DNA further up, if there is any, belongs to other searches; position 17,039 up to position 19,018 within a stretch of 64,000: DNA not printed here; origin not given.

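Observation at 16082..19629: Undescribed-looking operon: PaaA-like diiron protein, Rieske ferredoxin, PpsA-like His-swivel phosphotransferase and IMPase-family phosphatase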

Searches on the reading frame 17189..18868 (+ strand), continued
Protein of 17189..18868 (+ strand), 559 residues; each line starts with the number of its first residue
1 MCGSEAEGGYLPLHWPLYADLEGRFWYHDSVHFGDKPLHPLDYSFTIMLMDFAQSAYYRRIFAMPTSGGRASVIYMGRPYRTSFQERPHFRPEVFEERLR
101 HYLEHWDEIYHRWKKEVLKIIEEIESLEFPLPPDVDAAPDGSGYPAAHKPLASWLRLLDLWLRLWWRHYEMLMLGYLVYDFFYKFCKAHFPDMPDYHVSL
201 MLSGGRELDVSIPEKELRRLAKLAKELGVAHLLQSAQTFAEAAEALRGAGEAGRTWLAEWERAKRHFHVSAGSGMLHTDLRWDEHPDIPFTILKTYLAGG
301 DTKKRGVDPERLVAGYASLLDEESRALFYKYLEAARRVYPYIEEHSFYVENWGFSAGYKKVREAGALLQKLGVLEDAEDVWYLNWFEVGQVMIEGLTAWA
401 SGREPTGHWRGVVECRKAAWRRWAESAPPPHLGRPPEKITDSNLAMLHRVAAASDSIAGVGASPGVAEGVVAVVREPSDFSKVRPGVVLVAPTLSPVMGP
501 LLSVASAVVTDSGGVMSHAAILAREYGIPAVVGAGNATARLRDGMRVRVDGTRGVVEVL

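Call 52: find_encoding_contigs(protein=P0064, flank=10000, max_places=2)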
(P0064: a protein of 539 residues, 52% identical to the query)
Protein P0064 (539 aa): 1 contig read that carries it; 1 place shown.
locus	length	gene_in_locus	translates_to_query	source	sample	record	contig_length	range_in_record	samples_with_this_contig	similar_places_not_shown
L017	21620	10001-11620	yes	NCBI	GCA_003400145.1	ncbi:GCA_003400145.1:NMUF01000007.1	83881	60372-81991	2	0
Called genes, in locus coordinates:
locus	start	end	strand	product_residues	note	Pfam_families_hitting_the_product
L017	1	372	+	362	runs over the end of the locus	PF08240:ADH_N, PF01262:AlaDh_PNT_C (weak), PF16912:Glu_dehyd_C (weak), PF00107:ADH_zinc_N, PF13602:ADH_zinc_N_2 (weak)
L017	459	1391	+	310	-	PF04945:YHS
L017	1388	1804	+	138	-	-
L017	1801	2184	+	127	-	PF00355:Rieske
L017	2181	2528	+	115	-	PF02406:MmoB_DmpM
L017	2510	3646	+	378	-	PF02332:Phenol_Hydrox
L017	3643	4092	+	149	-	PF01883:FeS_assembly_P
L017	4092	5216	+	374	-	PF01012:ETF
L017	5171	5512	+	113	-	PF01012:ETF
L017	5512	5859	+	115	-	PF00766:ETF_alpha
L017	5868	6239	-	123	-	PF00355:Rieske, PF13806:Rieske_2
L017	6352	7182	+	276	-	PF02900:LigB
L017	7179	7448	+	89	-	PF07746:LigA (weak)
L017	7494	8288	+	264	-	-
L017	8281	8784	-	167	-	PF00293:NUDIX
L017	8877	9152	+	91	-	-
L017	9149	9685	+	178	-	-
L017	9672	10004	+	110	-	PF00355:Rieske, PF13806:Rieske_2 (weak)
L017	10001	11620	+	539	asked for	PF00391:PEP-utilizers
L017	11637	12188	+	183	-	PF00459:Inositol_P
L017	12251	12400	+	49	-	-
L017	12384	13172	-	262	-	PF00702:Hydrolase, PF13344:Hydrolase_6, PF13419:HAD_2 (weak), PF13242:Hydrolase_like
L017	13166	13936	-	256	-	PF00702:Hydrolase (weak), PF13344:Hydrolase_6, PF13242:Hydrolase_like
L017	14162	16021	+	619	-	PF00391:PEP-utilizers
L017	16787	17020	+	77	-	PF01326:PPDK_N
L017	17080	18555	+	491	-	PF00171:Aldedh, PF05893:LuxC (weak)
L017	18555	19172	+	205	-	PF00702:Hydrolase, PF13419:HAD_2, PF13242:Hydrolase_like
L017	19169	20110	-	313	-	PF04014:MazE_antitoxin (weak)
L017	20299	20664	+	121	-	-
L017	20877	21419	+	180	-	PF01814:Hemerythrin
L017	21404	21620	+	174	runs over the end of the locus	PF01978:TrmB, PF12802:MarR_2, PF13463:HTH_27 (weak), PF01022:HTH_5 (weak), PF13601:HTH_34 (weak), PF22166:WHD_ArnR1 (weak), PF01325:Fe_dep_repress (weak), PF09339:HTH_IclR (weak), +1 more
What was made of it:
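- The cluster is decaying in at least two lineages (the window's deletion, and fragmentation in L017, call 52). A P. aerophilum assembly shows independent decay: G1b split into 91 + 178 aa, IMPase cut to 183 aa, and a 77-aa PPDK_N fragment (call 52).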

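Call 72: predict_structure(alignment_id=A3)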
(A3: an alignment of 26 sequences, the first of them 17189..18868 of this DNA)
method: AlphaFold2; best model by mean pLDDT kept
length: 559 residues; sequences in the alignment: 26
mean_pLDDT: 86.2   pTM: 0.87
mean pLDDT of the five models: 86.2, 85.4, 84.4, 84.2, 82.9
residues with pLDDT >= 90: 288; 70-90: 215; 50-70: 36; < 50: 20
segments of 3 or more residues with pLDDT < 50: 1-10, 12-20
pLDDT, mean of each block of 10 residues (from residue 1): 39 45 73 88 87 87 79 86 70 90 95 97 96 65 72 96 93 90 94 85 86 92 97 96 97 98 91 86 91 86 67 96 97 93 91 94 97 97 95 94 91 93 85 75 73 67 91 89 91 79 89 81 84 87 96 91
secondary structure, 60 per line:
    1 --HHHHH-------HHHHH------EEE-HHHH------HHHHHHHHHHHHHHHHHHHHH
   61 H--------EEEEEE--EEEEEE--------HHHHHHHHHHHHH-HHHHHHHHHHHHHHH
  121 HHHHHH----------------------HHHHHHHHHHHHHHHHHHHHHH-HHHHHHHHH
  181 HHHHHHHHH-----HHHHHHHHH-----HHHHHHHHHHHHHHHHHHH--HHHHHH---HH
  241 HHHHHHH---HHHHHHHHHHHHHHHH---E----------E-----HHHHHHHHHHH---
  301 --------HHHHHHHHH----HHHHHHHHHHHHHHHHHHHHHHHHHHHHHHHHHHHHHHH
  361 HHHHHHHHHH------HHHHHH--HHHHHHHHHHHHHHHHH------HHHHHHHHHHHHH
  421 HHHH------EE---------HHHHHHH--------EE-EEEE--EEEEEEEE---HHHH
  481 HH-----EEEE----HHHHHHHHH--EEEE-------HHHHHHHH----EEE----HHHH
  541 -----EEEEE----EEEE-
elements in order: H3-7 H15-19 E26-28 H30-33 H40-61 E70-75 E78-83 H92-104 H106-126 H149-170 H172-189 H195-203 H209-227 H230-235 H239-247 H251-266 H287-297 H309-317 H322-370 H377-382 H385-401 H408-424 H442-448 E460-463 E466-473 H477-482 E488-491 H496-504 E507-510 H518-525 E530-532 H537-540 E546-550 E555-558
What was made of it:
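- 17189..18868 (+): G3: a 559-aa substrate-binding plus His-swivel component of a two-component small-molecule dikinase (PpsA/CreH/HpeH type). It has no ATP-grasp domain. AF2 pLDDT 86 (call 72).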

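Call 76: fold_search(model_id=the predicted structure, library=pdb)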
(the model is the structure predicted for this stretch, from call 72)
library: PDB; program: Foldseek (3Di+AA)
matches with E <= 10: 201; with E <= 0.001: 21
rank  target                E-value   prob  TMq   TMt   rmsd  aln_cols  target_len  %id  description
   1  5fbu                  1.0e-16  1.00  0.61  0.48  14.4       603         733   18  Crystal structure of rifampin phosphotransferase RPH-Lm from Listeria monocytogenes in complex with rifampin-phosphate (released 2015-12-30)
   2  5fbt                  4.1e-16  1.00  0.61  0.46  14.7       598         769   18  Crystal structure of rifampin phosphotransferase RPH-Lm from Listeria monocytogenes in complex with rifampin (released 2015-12-30)
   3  5fbs                  1.5e-15  1.00  0.60  0.44   7.8       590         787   17  Crystal structure of rifampin phosphotransferase RPH-Lm from Listeria monocytogenes in complex with ADP and magnesium (released 2016-01-13)
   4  5hv2                  4.8e-15  1.00  0.48  0.34  12.8       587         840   17  Rifampin phosphotransferase G527Y mutant from Listeria monocytogenes (released 2016-03-30)
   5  5hv1                  6.6e-15  1.00  0.65  0.44   7.2       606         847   18  Rifampin phosphotransferase in complex with AMPPNP and rifampin from Listeria monocytogenes (released 2016-03-30)
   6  5hv3                  2.3e-13  1.00  0.50  0.34  13.0       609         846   17  Rifampin phosphotransferase G527Y mutant in complex with AMPPNP from Listeria monocytogenes (released 2016-03-30)
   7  2e28                  4.5e-06  1.00  0.18  0.17   2.4       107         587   33  Crystal structure analysis of pyruvate kinase from Bacillus stearothermophilus (released 2008-02-05)
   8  5jvj_A                9.8e-05  1.00  0.17  0.11  27.9       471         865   13  C4-type pyruvate phosphate dikinase: different conformational states of the nucleotide binding domain in the dimer (released 2017-04-05)
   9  5lu4_A                1.3e-04  1.00  0.16  0.11   3.2       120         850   28  C4-type pyruvate phosphate dikinase: conformational intermediate of central domain in the swiveling mechanism (released 2017-05-24)
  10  5lu4_B                1.6e-04  1.00  0.17  0.11  24.7       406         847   13  C4-type pyruvate phosphate dikinase: conformational intermediate of central domain in the swiveling mechanism (released 2017-05-24)
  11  3t05_A                1.7e-04  1.00  0.18  0.17   2.1       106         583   28  Crystal structure of S. aureus Pyruvate Kinase (released 2011-10-26)
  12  1kbl                  1.8e-04  1.00  0.16  0.11   2.8       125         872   26  PYRUVATE PHOSPHATE DIKINASE (released 2002-01-30)
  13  5jvj_B                2.5e-04  1.00  0.17  0.12   3.2       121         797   27  C4-type pyruvate phosphate dikinase: different conformational states of the nucleotide binding domain in the dimer (released 2017-04-05)
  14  2r82                  2.7e-04  1.00  0.17  0.11   2.8       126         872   26  Pyruvate phosphate dikinase (PPDK) triple mutant R219E/E271R/S262D adapts a second conformational state (released 2008-01-01)
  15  2eza                  3.4e-04  1.00  0.14  0.29  18.2       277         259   15  AMINO TERMINAL DOMAIN OF ENZYME I FROM ESCHERICHIA COLI, NMR, RESTRAINED REGULARIZED MEAN STRUCTURE (released 1997-08-20)
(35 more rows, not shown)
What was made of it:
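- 17189..18868 (+): Foldseek match to RPH-Lm 5fbu, E=1e-16, TMq 0.61-0.65 (call 76).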

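Call 79: find_homologous_proteins(query=A3, max_evalue=1e-20)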
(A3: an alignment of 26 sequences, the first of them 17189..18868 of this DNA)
Query A3 (26 sequences) (559 aa, profile of the alignment): 66 proteins with E <= 1e-20 among 8000 candidates.
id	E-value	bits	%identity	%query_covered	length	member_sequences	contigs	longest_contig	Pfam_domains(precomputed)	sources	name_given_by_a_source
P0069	7.8e-281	951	39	97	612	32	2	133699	PF00391.30,PF27448.1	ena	-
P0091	1.0e-279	947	35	97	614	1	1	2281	PF00391.30,PF27448.1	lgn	-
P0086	1.0e-279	947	37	96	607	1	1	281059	PF00391.30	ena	-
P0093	1.3e-279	947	36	96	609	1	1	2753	PF00391.30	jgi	jgi:pyruvate,water dikinase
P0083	4.7e-278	942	36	96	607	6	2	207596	PF00391.30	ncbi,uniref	ncbi:PEP-utilizing enzyme [Pseudonocardia yunnanensis]|uniref:PEP-utilizing enzyme n=1 Tax=Pseudonoc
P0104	8.4e-276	934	34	96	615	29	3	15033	PF00391.30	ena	-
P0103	9.2e-276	934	34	96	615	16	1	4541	PF00391.30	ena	-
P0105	9.6e-276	934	34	96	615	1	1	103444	PF00391.30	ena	-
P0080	2.2e-274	929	34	100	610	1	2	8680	PF00391.30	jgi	jgi:pyruvate, water dikinase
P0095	1.2e-273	927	34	96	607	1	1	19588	PF00391.30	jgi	jgi:pyruvate,water dikinase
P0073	1.9e-273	926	35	100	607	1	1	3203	PF00391.30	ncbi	-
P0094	2.0e-273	926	34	96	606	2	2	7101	PF00391.30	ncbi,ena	-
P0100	3.7e-273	925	35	96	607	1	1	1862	PF00391.30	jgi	jgi:pyruvate,water dikinase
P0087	2.4e-271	919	35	96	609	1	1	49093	PF00391.30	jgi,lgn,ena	-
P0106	1.3e-269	914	34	96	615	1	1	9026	PF00391.30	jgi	jgi:pyruvate, water dikinase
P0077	2.5e-269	913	36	96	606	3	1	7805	PF00391.30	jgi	-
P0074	4.2e-269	912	35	100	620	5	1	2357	PF00391.30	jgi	jgi:pyruvate,water dikinase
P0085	3.3e-268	909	36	96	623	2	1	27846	PF00391.30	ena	-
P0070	7.2e-266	901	37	96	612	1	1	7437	PF00391.30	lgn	-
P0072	1.2e-263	894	37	97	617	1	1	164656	PF00391.30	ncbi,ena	-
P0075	1.6e-263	894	38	96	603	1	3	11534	PF00391.30,PF27448.1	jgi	jgi:pyruvate,water dikinase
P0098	7.8e-263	891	35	96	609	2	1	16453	PF00391.30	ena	-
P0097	2.5e-261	886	36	96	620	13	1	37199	PF00391.30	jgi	jgi:pyruvate, water dikinase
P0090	3.2e-259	879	37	96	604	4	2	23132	PF00391.30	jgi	jgi:pyruvate,water dikinase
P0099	1.2e-257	874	38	97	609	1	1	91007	PF00391.30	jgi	jgi:pyruvate,water dikinase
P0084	1.0e-253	861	38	96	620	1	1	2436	PF00391.30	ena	-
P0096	2.7e-253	860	37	96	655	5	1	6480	PF00391.30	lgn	-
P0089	8.6e-246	835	38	96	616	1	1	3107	PF00391.30,PF27448.1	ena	-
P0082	3.9e-241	820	38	96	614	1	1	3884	PF00391.30,PF27448.1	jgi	jgi:pyruvate, water dikinase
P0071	6.3e-236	802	39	96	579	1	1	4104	PF00391.30,PF27448.1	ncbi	-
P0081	8.9e-235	799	36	96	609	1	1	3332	PF00391.30,PF27448.1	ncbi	-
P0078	2.2e-231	787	37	97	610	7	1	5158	PF00391.30,PF27448.1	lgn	-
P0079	2.8e-229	781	37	97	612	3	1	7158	PF00391.30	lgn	-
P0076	7.8e-226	769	37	98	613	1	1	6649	PF00391.30,PF27448.1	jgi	jgi:pyruvate,water dikinase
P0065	2.4e-221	754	49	96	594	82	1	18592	PF00391.30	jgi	jgi:pyruvate,water dikinase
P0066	3.6e-221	754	48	100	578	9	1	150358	PF00391.30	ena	-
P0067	1.7e-220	751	48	97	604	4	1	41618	PF00391.30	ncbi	-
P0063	2.3e-215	735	61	100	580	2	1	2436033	PF00391.30,PF27448.1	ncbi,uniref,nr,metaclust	ncbi:Phosphoenolpyruvate synthase/pyruvate phosphate dikinase [Pyrobaculum oguniense TE7]|uniref:Pho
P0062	3.7e-214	731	100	100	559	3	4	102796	PF00391.30,PF27448.1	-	-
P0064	1.8e-201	689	52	92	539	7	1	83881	PF00391.30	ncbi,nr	ncbi:PEP-utilizing enzyme [Pyrobaculum aerophilum]|nr:PEP-utilizing enzyme [Pyrobaculum aerophilum]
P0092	1.6e-194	666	42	72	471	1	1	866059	PF00391.30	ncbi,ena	-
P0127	1.3e-33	134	32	38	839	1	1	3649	PF00391.30,PF01326.25,PF27448.1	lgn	-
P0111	1.7e-33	134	39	35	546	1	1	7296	PF00391.30,PF27448.1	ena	-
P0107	6.4e-32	129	35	39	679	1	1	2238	PF00391.30,PF01326.25,PF27448.1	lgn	-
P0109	1.4e-31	128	49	18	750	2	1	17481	PF00391.30,PF02896.25,PF01326.25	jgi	jgi:pyruvate,water dikinase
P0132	3.4e-31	126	26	64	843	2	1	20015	PF00391.30,PF01326.25,PF27448.1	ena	-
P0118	7.2e-30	122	46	18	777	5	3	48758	PF00391.30,PF02896.25,PF01326.25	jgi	jgi:pyruvate,water dikinase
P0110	1.0e-29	121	51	18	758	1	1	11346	PF00391.30,PF02896.25,PF01326.25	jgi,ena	-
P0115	1.8e-29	121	49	18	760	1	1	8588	PF00391.30,PF02896.25,PF01326.25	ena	-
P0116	2.2e-29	120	46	18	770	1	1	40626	PF00391.30,PF02896.25,PF01326.25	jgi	jgi:pyruvate,water dikinase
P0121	3.7e-29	120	45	18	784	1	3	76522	PF00391.30,PF02896.25,PF01326.25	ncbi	ncbi:MAG: phosphoenolpyruvate synthase [Haloarculaceae archaeon]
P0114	4.6e-29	119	50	18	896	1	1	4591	PF00391.30,PF02896.25,PF01326.25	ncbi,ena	-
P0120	6.2e-29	119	48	18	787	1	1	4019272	PF00391.30,PF02896.25,PF01326.25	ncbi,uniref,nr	ncbi:phosphoenolpyruvate synthase [Halorarum salinum]|uniref:Phosphoenolpyruvate synthase n=1 Tax=Ha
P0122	8.1e-29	118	46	18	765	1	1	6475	PF00391.30,PF02896.25,PF01326.25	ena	-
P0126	5.6e-28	116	44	18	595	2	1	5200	PF00391.30,PF02896.25,PF01326.25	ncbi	ncbi:phosphoenolpyruvate synthase, partial [Halobacteriales archaeon QS_7_69_60]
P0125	2.7e-27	113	46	18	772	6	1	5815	PF00391.30,PF02896.25,PF01326.25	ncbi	-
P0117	5.0e-27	113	43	18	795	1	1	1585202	PF00391.30,PF02896.25,PF01326.25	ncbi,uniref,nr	ncbi:phosphoenolpyruvate synthase [Halorussus salinus]|uniref:phosphoenolpyruvate synthase n=1 Tax=H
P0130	1.3e-26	111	25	52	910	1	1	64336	PF00391.30,PF01326.25,PF27448.1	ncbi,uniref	ncbi:PEP/pyruvate-binding domain-containing protein [Streptomyces sp. NPDC058694]|uniref:PEP/pyruvat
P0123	1.6e-26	111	44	18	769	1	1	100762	PF00391.30,PF02896.25,PF01326.25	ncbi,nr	ncbi:phosphoenolpyruvate synthase [halophilic archaeon]|nr:phosphoenolpyruvate synthase [halophilic 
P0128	6.8e-25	105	29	56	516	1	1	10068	PF00391.30,PF27448.1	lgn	-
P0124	1.6e-23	101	37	35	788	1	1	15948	PF00391.30,PF01326.25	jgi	jgi:rifampicin phosphotransferase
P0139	3.1e-23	100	45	18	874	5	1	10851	PF00391.30,PF01326.25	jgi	-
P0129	3.8e-21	93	41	24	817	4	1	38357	PF00391.30,PF02896.25,PF01326.25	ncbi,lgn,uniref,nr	ncbi:phosphoenolpyruvate synthase [Brevundimonas sp.]|uniref:phosphoenolpyruvate synthase n=1 Tax=Br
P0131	9.9e-21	92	41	18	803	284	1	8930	PF00391.30,PF02896.25,PF01326.25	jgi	jgi:pyruvate, water dikinase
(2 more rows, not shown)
